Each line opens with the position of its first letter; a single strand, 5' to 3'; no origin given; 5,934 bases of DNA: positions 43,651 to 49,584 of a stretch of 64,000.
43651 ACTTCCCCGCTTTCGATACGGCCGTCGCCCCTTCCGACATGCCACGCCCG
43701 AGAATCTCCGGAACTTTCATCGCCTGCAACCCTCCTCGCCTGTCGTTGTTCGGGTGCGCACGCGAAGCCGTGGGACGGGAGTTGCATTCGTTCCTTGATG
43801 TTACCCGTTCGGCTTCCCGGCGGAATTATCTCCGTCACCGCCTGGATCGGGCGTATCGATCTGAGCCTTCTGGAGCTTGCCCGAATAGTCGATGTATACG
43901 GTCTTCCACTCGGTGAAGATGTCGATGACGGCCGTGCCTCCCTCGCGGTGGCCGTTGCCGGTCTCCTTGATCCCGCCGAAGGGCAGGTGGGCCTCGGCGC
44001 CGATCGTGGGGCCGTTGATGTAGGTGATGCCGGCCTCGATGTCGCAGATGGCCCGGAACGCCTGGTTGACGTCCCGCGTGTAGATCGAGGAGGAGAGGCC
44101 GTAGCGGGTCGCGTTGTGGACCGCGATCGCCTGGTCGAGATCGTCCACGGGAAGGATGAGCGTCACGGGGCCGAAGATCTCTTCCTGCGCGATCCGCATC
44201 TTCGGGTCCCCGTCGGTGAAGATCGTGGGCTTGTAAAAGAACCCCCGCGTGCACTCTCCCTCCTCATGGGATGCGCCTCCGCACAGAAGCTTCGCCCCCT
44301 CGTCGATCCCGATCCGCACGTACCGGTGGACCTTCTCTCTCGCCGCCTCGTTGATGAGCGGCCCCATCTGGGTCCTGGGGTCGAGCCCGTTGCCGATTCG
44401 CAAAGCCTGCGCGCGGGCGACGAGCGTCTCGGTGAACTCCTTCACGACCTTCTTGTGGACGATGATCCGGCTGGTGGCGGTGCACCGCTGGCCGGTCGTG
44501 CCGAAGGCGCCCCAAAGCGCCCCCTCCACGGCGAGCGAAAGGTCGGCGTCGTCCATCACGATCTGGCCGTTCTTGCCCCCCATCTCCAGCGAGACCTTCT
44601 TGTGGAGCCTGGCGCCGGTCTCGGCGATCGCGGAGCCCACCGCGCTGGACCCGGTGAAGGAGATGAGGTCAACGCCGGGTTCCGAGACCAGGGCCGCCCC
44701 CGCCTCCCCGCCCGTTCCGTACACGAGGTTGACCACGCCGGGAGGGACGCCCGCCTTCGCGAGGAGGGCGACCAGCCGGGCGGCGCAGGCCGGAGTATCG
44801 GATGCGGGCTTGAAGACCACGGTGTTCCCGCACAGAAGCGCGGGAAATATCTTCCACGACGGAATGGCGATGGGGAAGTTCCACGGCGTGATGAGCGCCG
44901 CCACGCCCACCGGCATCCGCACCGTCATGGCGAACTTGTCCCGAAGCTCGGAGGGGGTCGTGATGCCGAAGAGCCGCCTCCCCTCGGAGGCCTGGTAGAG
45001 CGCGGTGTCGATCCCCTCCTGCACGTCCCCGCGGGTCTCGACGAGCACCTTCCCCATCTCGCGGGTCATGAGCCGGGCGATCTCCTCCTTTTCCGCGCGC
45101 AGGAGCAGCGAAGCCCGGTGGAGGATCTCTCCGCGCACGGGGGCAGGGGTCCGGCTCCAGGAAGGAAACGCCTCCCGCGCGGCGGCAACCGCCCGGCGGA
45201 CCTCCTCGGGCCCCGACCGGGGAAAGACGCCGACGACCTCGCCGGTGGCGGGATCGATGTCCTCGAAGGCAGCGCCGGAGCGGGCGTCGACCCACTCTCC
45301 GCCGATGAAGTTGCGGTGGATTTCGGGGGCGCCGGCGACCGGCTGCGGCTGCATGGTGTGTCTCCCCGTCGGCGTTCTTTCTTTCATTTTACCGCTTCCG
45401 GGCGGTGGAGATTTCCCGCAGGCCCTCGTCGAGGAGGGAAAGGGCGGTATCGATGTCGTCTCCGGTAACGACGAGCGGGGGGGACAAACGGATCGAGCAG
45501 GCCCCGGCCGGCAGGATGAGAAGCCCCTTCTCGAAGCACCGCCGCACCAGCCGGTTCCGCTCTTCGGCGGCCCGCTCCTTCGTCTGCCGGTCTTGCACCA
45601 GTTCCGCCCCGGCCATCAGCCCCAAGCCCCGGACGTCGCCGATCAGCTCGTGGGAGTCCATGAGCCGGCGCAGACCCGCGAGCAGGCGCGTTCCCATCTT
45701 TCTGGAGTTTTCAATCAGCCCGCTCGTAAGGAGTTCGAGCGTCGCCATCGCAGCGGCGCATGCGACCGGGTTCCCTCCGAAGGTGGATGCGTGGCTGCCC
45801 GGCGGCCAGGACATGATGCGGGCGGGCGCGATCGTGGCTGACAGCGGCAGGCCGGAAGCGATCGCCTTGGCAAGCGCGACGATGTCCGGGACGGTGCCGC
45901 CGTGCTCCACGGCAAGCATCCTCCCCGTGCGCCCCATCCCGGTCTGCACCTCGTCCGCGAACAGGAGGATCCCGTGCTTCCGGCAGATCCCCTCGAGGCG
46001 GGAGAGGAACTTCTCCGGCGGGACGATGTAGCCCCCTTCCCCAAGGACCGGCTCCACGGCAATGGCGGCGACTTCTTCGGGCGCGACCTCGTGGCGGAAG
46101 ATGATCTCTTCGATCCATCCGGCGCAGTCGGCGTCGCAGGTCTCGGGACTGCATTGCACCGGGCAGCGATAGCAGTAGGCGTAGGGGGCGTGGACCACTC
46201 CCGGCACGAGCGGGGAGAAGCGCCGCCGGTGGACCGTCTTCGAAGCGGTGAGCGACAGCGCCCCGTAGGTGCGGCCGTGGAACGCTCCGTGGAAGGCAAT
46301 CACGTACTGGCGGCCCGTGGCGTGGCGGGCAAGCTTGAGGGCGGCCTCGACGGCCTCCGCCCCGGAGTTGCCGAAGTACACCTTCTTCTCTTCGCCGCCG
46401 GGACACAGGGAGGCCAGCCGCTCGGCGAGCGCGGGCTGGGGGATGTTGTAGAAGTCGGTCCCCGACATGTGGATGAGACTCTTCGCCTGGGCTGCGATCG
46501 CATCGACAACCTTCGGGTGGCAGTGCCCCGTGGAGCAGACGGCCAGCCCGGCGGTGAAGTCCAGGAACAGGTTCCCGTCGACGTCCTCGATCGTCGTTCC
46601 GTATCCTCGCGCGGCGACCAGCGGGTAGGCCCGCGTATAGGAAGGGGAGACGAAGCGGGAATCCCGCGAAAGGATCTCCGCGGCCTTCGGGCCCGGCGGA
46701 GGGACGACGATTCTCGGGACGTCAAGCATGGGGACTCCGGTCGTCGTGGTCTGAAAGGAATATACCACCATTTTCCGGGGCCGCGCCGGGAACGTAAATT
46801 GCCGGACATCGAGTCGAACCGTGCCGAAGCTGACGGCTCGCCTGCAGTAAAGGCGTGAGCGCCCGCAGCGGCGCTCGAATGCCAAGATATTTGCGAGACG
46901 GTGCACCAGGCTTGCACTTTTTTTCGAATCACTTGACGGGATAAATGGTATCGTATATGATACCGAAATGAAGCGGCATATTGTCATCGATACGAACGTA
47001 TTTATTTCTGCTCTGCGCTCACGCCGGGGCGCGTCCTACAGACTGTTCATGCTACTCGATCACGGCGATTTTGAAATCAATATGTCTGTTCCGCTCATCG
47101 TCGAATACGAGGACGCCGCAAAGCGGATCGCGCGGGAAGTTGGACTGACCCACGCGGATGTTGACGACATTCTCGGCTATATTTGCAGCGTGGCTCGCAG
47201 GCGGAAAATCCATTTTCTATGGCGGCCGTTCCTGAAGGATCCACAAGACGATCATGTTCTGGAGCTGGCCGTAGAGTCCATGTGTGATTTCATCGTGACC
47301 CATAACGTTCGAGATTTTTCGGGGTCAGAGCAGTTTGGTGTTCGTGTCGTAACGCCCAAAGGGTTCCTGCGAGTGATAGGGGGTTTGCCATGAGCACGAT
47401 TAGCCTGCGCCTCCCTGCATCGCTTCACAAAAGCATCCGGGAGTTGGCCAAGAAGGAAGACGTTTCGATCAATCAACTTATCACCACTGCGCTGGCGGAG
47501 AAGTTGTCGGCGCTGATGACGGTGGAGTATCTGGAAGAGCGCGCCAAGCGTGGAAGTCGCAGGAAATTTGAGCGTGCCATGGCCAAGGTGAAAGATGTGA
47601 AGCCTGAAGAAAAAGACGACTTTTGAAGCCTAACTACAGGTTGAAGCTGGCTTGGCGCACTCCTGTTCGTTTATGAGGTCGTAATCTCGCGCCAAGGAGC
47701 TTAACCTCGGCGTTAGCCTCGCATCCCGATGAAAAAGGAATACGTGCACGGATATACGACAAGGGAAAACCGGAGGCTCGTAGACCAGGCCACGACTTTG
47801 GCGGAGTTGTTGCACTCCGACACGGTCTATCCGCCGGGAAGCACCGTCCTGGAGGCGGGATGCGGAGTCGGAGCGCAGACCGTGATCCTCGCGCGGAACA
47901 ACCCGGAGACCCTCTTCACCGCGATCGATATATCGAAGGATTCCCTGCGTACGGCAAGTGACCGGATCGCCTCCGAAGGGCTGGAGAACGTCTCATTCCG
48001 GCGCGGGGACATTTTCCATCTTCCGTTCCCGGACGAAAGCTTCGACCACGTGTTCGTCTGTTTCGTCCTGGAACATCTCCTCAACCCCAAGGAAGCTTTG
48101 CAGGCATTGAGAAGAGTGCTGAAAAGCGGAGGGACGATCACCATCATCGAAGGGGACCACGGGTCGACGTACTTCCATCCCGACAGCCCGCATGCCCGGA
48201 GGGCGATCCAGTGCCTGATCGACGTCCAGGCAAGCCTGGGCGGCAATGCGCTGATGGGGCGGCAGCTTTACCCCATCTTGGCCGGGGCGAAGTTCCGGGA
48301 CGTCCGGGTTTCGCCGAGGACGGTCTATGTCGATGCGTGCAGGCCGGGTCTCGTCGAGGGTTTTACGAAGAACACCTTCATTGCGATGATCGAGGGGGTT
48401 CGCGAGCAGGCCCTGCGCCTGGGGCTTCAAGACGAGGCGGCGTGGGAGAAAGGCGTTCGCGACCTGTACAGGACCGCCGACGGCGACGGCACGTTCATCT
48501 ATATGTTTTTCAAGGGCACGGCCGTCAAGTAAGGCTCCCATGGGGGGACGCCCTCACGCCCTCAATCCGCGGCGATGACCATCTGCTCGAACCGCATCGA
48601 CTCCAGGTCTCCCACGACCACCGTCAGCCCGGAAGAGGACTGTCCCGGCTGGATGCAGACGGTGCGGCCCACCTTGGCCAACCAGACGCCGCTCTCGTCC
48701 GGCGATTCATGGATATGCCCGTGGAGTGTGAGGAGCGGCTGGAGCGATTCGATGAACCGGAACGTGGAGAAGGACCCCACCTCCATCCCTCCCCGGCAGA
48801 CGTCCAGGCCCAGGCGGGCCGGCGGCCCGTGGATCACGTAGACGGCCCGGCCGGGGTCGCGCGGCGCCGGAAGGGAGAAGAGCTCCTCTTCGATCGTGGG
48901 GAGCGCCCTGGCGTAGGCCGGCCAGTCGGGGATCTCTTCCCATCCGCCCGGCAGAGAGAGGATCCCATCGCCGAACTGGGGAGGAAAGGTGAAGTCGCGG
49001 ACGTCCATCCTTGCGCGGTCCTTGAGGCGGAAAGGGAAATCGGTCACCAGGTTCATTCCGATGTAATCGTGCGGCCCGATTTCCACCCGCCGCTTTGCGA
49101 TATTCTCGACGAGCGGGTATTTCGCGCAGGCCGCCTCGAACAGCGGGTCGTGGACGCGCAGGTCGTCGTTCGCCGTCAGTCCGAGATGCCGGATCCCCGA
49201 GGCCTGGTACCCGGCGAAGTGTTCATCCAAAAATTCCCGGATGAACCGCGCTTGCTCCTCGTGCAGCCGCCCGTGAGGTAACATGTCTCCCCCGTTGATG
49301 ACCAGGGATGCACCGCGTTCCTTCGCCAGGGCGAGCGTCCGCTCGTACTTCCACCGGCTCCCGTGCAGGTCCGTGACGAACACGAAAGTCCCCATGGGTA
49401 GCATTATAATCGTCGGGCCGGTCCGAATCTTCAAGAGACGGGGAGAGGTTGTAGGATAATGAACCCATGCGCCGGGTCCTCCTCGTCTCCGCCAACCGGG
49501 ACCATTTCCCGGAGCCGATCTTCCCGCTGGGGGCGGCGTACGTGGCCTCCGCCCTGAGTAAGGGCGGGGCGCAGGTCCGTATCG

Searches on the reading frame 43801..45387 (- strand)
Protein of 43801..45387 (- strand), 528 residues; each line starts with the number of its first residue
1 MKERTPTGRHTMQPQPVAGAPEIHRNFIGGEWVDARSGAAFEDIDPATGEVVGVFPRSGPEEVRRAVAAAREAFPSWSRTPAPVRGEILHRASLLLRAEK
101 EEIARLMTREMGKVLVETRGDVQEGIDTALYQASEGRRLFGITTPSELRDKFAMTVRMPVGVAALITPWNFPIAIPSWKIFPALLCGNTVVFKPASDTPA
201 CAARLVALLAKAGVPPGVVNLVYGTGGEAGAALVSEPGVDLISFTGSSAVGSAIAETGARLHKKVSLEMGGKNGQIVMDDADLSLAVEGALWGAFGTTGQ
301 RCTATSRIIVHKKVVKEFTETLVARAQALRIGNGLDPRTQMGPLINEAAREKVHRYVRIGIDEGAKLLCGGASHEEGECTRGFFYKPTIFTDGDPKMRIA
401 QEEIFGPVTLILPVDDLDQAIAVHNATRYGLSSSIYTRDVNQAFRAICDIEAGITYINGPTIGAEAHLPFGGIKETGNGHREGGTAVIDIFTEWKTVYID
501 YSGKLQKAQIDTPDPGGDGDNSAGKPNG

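Call 20: search_protein_families(library=pfam, proteins=[window:43801-45387:-], max_evalue=0.0001)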
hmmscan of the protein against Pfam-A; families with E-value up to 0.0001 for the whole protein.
window:43801-45387:- (528 aa): 1 family
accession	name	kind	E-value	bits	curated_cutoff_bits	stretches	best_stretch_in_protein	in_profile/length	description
PF00171.27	Aldedh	-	4.6e-173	576.5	23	1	32-497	1-461/461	Aldehyde dehydrogenase family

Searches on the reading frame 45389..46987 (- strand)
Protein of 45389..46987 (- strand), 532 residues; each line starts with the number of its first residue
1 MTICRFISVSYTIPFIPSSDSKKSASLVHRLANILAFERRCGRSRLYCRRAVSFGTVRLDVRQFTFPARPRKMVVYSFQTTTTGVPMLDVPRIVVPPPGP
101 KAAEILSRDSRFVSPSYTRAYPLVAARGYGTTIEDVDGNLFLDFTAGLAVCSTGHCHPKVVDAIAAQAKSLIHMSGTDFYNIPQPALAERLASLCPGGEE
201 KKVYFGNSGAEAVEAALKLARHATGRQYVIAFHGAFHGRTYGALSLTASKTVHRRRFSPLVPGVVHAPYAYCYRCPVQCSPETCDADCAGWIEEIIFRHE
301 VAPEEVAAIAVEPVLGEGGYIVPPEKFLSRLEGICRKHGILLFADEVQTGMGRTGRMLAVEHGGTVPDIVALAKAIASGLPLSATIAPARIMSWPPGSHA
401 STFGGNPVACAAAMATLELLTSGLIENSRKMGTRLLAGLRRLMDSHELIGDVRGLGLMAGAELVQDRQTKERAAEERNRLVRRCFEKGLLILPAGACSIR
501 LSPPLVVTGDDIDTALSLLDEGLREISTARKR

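Call 20: search_protein_families(library=pfam, proteins=[window:45389-46987:-], max_evalue=0.0001)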
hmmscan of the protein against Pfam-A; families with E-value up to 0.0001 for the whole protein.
window:45389-46987:- (532 aa): 1 family
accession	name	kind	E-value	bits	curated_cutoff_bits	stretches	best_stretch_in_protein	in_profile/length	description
PF00202.27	Aminotran_3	-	6.4e-119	397.7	30.5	1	121-520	9-400/403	Aminotransferase class-III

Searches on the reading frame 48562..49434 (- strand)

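Call 76: search_protein_families(library=pfam, proteins=[window:48562-49434:-], max_evalue=0.00001)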
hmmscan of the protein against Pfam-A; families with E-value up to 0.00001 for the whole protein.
window:48562-49434:- (290 aa): 1 family
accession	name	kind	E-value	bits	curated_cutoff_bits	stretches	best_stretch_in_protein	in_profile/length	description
PF00149.33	Metallophos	-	6.3e-09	37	21.5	1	16-243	2-190/191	Calcineurin-like phosphoesterase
